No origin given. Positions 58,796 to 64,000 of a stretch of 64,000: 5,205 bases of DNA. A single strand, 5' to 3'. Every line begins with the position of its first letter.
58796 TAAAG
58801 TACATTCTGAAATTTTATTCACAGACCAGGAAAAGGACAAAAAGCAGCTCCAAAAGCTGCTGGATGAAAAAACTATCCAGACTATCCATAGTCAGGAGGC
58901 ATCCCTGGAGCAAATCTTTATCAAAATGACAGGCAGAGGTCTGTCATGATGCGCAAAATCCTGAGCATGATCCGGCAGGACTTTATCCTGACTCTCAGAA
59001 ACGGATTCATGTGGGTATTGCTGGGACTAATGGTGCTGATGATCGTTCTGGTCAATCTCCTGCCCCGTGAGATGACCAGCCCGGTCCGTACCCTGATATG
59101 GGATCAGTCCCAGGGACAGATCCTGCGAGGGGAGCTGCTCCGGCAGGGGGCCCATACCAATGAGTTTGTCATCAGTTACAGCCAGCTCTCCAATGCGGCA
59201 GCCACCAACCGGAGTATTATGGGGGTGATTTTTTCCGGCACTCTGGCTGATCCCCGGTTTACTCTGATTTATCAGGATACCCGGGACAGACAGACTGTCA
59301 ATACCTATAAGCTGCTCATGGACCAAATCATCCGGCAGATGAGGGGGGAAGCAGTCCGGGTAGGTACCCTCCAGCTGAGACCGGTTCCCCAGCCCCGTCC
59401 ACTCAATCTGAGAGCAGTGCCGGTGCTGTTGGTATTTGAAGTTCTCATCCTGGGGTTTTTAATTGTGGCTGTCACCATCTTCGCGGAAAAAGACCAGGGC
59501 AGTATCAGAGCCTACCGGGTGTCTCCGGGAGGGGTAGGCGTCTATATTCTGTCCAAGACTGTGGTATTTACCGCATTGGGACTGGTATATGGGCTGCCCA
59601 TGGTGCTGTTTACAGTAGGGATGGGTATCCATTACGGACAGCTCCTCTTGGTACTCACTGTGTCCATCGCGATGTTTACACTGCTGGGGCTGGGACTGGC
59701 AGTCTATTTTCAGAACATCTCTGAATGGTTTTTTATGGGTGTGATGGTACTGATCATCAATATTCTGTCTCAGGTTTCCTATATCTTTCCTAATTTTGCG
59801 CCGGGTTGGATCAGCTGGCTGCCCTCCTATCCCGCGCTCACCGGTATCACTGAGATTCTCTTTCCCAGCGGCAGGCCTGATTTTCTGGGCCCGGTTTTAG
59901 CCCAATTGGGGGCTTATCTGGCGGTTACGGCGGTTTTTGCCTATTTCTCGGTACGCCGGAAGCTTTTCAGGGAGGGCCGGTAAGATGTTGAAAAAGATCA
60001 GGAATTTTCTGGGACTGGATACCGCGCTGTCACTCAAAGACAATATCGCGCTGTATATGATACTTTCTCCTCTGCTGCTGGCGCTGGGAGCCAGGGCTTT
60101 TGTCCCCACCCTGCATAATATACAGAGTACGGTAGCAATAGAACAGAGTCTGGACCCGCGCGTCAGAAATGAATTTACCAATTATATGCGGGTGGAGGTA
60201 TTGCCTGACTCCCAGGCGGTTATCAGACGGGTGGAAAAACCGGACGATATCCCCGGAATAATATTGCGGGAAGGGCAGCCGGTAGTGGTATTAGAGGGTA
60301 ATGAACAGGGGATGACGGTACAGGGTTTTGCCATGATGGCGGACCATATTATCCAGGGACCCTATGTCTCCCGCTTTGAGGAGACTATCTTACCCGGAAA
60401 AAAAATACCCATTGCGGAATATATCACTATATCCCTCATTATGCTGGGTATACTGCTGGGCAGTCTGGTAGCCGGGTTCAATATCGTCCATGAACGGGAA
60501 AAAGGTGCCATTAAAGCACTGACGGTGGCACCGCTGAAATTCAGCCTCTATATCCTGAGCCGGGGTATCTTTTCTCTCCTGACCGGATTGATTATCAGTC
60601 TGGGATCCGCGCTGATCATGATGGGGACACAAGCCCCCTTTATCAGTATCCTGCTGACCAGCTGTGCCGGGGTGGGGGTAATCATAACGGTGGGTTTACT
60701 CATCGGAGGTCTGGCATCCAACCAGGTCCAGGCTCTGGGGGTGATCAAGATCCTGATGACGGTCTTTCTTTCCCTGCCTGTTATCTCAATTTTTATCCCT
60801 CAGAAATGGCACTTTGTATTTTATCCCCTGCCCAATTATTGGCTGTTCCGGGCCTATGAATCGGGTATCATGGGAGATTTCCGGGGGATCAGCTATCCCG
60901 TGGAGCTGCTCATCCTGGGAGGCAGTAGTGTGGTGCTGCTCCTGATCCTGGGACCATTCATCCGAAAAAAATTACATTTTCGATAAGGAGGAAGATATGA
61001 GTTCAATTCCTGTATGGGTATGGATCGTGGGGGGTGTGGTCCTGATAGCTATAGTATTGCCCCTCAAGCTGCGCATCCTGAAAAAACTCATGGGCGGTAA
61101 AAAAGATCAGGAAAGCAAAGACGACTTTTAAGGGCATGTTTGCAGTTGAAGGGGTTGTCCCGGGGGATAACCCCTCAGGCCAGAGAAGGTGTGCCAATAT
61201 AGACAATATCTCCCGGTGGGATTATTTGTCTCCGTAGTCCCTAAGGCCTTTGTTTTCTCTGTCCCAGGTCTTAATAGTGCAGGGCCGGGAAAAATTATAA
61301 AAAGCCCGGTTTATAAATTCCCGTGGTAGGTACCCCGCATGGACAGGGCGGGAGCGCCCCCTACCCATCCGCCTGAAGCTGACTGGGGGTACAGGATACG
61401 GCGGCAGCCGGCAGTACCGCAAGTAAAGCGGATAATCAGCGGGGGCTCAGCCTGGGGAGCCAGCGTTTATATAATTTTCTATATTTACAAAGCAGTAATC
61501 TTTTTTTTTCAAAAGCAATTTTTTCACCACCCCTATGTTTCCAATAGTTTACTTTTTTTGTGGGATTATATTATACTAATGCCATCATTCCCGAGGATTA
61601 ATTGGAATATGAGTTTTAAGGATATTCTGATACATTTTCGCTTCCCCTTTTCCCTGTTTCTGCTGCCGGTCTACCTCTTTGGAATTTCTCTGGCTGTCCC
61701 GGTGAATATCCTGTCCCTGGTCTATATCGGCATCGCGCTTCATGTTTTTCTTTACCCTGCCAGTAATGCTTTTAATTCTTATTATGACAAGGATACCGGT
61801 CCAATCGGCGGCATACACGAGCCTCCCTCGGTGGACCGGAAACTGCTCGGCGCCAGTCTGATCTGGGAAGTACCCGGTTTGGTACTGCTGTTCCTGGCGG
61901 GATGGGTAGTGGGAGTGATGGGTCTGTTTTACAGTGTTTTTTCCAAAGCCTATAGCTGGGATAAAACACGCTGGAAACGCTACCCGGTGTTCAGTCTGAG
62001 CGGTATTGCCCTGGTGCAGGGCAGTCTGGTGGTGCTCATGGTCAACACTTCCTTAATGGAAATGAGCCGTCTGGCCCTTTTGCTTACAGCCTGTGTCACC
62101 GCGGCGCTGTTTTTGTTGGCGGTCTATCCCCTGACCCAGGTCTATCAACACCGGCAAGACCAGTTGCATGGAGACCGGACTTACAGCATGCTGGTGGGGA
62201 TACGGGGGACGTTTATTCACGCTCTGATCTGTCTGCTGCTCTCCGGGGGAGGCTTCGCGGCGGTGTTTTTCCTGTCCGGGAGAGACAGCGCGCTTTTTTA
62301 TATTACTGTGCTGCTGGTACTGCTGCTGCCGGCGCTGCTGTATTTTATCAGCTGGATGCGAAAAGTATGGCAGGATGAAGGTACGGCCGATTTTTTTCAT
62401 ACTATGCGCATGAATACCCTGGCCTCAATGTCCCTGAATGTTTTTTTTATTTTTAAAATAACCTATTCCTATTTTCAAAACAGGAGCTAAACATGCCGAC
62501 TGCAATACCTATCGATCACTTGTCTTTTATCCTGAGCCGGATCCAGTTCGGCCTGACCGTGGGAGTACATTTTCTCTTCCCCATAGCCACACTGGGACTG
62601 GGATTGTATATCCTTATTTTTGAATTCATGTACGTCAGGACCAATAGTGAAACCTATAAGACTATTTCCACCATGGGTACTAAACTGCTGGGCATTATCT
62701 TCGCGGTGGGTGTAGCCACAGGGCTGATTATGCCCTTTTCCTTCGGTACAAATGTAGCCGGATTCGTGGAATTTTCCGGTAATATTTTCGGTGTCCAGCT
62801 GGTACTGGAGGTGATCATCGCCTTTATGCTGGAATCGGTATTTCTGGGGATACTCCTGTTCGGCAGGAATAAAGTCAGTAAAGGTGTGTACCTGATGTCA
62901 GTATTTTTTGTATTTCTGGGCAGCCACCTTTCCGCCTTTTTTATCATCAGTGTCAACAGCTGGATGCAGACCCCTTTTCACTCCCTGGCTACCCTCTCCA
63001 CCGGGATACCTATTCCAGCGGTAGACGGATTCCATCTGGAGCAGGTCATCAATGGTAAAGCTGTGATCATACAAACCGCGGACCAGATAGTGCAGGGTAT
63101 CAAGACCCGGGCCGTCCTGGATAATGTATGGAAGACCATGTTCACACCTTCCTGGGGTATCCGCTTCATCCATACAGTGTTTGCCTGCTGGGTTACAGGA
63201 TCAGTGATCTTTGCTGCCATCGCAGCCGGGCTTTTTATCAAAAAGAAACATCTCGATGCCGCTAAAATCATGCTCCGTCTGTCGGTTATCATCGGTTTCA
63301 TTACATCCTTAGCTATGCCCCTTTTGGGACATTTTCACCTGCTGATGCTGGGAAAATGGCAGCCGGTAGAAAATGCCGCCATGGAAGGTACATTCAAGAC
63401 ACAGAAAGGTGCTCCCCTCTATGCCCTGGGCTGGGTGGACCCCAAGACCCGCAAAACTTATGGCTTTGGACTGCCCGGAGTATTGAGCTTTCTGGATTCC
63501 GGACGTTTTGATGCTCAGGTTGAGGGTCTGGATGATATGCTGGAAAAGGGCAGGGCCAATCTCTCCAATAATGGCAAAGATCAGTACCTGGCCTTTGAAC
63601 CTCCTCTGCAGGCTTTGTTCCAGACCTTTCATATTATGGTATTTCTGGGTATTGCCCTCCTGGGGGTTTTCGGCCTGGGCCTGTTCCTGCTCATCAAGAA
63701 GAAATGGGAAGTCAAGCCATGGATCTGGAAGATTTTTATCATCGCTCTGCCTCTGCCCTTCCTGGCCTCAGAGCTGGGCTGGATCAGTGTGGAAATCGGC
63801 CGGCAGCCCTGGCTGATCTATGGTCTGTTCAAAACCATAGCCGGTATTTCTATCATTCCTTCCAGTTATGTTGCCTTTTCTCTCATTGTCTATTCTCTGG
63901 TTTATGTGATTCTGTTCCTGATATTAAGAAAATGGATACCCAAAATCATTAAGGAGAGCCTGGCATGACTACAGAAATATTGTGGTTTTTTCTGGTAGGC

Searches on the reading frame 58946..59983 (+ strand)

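Call 30: search_protein_families(library=pfam, proteins=[window:58946-59983:+], max_evalue=0.00001)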
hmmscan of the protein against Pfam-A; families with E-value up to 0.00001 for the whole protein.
window:58946-59983:+ (345 aa): 3 families
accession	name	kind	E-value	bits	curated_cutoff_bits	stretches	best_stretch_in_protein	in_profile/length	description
PF24686.1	FLQE3_permease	-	2.9e-13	50.5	60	1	148-279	36-167/232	Fluoroquinolones export permease protein family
PF12698.13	ABC2_membrane_3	-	2.8e-11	43.6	31.6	1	21-333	3-346/347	ABC-2 family transporter protein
PF01061.29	ABC2_membrane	-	1.1e-06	28.8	26.9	1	147-304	51-209/211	ABC-2 type transporter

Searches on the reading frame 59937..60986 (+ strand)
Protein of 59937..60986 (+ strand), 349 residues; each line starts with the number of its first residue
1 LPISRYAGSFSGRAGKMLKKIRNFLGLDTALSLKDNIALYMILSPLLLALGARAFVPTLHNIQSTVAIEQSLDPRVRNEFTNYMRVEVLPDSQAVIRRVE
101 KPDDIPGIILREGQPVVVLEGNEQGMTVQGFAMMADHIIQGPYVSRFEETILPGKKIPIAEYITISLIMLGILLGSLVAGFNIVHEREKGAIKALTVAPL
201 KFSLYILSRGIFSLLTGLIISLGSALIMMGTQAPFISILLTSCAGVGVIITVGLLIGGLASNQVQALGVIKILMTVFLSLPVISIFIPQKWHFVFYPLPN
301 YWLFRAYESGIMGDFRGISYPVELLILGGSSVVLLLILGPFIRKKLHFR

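Call 30: search_protein_families(library=pfam, proteins=[window:59937-60986:+], max_evalue=0.00001)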
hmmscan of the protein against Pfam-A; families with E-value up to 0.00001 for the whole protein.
window:59937-60986:+ (349 aa): 1 family
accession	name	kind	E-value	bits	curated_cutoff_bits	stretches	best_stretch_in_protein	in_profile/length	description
PF12698.13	ABC2_membrane_3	-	4.4e-15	56.1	31.6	1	159-337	160-344/347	ABC-2 family transporter protein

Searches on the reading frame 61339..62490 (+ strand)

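Call 30: search_protein_families(library=pfam, proteins=[window:61339-62490:+], max_evalue=0.00001)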
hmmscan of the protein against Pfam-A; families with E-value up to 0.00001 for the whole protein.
window:61339-62490:+ (383 aa): 1 family
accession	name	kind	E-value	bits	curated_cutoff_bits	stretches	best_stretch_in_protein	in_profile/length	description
PF01040.23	UbiA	-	1.2e-11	44.9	34.2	1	109-356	2-245/250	UbiA prenyltransferase family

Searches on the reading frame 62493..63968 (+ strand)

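Call 30: search_protein_families(library=pfam, proteins=[window:62493-63968:+], max_evalue=0.00001)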
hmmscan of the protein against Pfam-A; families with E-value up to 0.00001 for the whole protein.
window:62493-63968:+ (491 aa): 1 family
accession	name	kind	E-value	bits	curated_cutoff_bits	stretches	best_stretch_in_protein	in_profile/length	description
PF01654.22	Cyt_bd_oxida_I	-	5.6e-120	401.2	26.2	1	14-488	1-416/418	Cytochrome bd terminal oxidase subunit I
